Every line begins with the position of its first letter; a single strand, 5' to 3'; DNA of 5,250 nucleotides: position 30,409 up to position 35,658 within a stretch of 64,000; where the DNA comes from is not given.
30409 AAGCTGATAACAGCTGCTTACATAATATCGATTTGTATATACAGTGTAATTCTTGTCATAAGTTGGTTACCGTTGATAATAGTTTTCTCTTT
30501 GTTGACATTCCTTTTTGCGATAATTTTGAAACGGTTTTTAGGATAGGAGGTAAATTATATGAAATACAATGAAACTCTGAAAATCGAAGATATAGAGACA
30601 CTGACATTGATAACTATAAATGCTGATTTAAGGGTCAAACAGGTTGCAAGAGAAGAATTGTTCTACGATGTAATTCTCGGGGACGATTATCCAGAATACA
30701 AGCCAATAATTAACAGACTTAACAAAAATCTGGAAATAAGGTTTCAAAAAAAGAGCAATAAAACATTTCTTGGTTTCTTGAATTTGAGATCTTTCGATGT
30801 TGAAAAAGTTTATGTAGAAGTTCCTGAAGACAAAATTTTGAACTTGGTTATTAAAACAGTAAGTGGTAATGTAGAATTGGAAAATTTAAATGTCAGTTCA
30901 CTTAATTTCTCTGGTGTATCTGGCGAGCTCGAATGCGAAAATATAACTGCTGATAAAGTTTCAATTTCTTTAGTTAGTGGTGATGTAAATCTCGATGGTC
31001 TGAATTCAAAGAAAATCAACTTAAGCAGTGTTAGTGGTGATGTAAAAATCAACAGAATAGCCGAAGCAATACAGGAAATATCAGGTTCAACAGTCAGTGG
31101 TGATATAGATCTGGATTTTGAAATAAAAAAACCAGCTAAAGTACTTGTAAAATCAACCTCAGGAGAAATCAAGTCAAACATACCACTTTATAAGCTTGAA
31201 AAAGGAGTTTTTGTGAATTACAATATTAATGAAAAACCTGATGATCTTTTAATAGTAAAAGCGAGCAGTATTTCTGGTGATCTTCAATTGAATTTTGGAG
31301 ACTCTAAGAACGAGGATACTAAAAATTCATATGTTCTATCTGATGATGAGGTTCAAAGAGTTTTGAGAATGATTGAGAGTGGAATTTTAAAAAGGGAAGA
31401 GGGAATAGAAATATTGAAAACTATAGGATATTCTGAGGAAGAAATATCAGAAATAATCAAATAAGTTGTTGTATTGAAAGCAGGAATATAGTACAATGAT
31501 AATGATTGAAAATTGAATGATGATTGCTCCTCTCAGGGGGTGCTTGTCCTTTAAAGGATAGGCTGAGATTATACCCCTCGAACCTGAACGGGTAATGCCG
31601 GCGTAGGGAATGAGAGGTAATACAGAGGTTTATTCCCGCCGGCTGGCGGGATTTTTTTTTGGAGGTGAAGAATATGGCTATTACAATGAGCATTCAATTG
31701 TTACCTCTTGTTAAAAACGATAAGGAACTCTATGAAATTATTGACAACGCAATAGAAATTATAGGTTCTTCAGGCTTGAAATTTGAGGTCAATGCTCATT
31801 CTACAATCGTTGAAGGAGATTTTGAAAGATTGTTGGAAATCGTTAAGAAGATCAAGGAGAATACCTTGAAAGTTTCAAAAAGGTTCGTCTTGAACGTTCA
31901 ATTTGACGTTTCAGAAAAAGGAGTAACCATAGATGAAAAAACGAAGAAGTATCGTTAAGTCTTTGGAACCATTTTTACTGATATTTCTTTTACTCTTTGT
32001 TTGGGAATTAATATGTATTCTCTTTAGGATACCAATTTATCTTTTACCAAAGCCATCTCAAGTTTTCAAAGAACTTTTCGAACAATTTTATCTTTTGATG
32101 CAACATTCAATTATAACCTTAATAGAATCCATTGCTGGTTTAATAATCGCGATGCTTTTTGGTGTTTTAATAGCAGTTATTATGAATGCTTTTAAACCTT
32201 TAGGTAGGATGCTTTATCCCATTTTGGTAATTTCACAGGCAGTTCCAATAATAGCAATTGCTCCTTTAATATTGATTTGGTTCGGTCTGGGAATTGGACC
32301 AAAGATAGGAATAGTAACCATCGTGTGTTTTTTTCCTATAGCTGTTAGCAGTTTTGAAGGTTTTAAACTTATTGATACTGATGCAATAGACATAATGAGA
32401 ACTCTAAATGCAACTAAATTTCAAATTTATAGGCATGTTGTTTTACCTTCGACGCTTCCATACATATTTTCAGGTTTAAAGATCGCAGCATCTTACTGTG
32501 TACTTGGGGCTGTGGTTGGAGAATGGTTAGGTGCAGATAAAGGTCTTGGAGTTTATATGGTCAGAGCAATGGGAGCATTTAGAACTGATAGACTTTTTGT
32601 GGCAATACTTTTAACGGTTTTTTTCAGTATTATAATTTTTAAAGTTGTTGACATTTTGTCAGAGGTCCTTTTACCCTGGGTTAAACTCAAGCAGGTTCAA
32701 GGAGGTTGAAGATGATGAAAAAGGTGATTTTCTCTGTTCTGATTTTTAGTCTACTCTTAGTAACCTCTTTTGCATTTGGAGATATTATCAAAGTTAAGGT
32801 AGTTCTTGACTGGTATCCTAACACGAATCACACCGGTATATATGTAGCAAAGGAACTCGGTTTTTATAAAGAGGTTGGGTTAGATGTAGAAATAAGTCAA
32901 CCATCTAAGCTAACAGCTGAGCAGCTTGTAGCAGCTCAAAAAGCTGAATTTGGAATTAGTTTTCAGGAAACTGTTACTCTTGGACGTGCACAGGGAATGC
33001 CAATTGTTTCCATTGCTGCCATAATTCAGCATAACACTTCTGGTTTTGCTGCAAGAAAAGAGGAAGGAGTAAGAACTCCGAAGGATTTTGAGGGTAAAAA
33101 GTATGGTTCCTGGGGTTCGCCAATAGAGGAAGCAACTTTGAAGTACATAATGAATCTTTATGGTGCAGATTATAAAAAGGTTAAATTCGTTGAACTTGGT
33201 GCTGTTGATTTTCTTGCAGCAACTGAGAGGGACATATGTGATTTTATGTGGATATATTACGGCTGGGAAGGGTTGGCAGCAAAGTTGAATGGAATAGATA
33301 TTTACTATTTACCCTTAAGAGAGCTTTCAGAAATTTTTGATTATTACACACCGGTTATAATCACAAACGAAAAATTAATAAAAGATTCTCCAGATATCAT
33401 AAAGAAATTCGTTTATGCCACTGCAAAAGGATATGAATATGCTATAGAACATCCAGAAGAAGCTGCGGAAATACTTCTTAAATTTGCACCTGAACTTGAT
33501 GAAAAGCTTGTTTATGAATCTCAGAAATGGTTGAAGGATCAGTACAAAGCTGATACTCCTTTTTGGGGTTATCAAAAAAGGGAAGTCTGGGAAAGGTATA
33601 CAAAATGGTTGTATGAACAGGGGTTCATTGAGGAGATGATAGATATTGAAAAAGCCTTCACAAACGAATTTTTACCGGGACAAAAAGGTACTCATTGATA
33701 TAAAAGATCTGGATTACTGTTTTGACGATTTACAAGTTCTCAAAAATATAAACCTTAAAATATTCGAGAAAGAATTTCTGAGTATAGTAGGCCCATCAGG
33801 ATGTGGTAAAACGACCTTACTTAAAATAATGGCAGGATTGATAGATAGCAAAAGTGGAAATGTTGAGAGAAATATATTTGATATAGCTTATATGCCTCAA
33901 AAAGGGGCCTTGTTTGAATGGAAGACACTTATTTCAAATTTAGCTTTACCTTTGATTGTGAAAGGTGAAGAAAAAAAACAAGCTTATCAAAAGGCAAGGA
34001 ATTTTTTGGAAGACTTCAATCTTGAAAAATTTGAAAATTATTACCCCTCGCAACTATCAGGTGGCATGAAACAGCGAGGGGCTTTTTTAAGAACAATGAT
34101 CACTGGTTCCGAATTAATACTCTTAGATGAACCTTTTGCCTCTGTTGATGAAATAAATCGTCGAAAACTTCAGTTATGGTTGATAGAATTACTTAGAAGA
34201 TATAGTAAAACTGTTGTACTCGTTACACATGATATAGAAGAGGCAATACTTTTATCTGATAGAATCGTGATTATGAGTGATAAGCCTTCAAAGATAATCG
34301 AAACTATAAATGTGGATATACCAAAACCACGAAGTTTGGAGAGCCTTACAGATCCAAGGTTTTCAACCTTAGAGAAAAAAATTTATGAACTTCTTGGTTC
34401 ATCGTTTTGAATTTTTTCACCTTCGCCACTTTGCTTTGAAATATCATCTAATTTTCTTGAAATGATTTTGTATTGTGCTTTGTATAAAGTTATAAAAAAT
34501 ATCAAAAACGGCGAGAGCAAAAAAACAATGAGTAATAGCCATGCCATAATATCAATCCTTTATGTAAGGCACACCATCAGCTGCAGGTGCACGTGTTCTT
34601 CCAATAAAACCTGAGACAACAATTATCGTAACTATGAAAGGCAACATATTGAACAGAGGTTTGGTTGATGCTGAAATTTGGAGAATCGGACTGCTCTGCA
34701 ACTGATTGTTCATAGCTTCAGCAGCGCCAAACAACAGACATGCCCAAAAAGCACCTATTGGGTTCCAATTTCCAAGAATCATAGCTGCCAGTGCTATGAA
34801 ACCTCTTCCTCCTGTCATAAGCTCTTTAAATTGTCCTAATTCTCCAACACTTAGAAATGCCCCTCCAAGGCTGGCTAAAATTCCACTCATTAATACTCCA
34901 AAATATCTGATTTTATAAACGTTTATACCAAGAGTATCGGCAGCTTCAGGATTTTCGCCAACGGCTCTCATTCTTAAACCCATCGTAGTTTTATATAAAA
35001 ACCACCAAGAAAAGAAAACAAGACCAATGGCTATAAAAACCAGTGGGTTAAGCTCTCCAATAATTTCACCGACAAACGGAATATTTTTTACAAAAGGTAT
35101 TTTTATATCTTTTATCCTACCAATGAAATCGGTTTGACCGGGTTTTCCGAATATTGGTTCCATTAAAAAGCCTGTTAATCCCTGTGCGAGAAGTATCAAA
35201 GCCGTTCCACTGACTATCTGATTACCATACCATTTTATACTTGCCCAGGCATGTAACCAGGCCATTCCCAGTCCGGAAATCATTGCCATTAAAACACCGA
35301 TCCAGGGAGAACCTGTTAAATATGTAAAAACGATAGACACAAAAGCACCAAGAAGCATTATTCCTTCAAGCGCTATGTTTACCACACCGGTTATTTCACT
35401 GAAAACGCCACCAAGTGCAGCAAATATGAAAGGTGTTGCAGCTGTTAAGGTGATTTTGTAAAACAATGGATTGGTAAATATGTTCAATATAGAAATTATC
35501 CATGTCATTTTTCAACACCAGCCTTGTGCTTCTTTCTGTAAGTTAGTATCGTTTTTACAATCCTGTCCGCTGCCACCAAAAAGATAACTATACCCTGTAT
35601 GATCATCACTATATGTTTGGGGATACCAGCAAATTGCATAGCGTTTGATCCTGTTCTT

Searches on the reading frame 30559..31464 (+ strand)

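Call 72: search_protein_families(library=pfam, proteins=[window:30559-31464:+], max_evalue=0.000001)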
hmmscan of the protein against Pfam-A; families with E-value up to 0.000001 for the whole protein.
window:30559-31464:+ (301 aa): 1 family
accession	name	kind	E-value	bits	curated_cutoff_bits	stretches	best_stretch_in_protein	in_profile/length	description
PF13349.12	DUF4097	-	1.3e-25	90.6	22.9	1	21-209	10-192/247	Toastrack DUF4097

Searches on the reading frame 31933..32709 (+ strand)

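Call 72: search_protein_families(library=pfam, proteins=[window:31933-32709:+], max_evalue=0.000001)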
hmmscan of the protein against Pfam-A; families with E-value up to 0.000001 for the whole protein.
window:31933-32709:+ (258 aa): 1 family
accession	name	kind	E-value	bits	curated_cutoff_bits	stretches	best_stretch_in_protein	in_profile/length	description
PF00528.27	BPD_transp_1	-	2.6e-29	102.7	26.4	1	74-251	2-183/184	Binding-protein-dependent transport system inner membrane component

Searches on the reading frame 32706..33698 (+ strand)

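Call 16: search_protein_families(library=pfam, proteins=[window:32706-33698:+], max_evalue=0.00001)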
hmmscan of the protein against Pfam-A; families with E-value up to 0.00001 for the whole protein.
window:32706-33698:+ (330 aa): 1 family
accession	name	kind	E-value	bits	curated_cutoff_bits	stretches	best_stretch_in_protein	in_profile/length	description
PF09084.16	NMT1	-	3.3e-74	249.9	20.5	1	39-253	1-216/216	NMT1/THI5 like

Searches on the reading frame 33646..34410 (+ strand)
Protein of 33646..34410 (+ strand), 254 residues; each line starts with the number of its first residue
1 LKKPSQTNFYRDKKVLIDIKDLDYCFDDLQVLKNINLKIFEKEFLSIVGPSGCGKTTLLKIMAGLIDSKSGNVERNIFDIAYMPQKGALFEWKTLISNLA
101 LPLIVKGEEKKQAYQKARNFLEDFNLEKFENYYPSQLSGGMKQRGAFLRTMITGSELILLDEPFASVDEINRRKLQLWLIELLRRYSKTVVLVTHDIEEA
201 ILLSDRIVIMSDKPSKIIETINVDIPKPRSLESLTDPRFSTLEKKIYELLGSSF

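Call 72: search_protein_families(library=pfam, proteins=[window:33646-34410:+], max_evalue=0.000001)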
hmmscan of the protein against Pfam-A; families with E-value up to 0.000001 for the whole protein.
window:33646-34410:+ (254 aa): 1 family
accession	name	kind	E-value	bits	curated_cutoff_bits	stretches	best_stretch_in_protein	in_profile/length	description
PF00005.33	ABC_tran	-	4.2e-25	89.4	25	1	32-165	1-137/137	ABC transporter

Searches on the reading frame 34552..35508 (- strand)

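Call 16: search_protein_families(library=pfam, proteins=[window:34552-35508:-], max_evalue=0.00001)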
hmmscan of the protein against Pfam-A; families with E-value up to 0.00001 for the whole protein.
window:34552-35508:- (318 aa): 1 family
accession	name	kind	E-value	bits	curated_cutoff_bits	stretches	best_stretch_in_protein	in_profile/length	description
PF02653.21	BPD_transp_2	-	3.7e-47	161.2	26.8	1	20-298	5-269/269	Branched-chain amino acid transport system / permease component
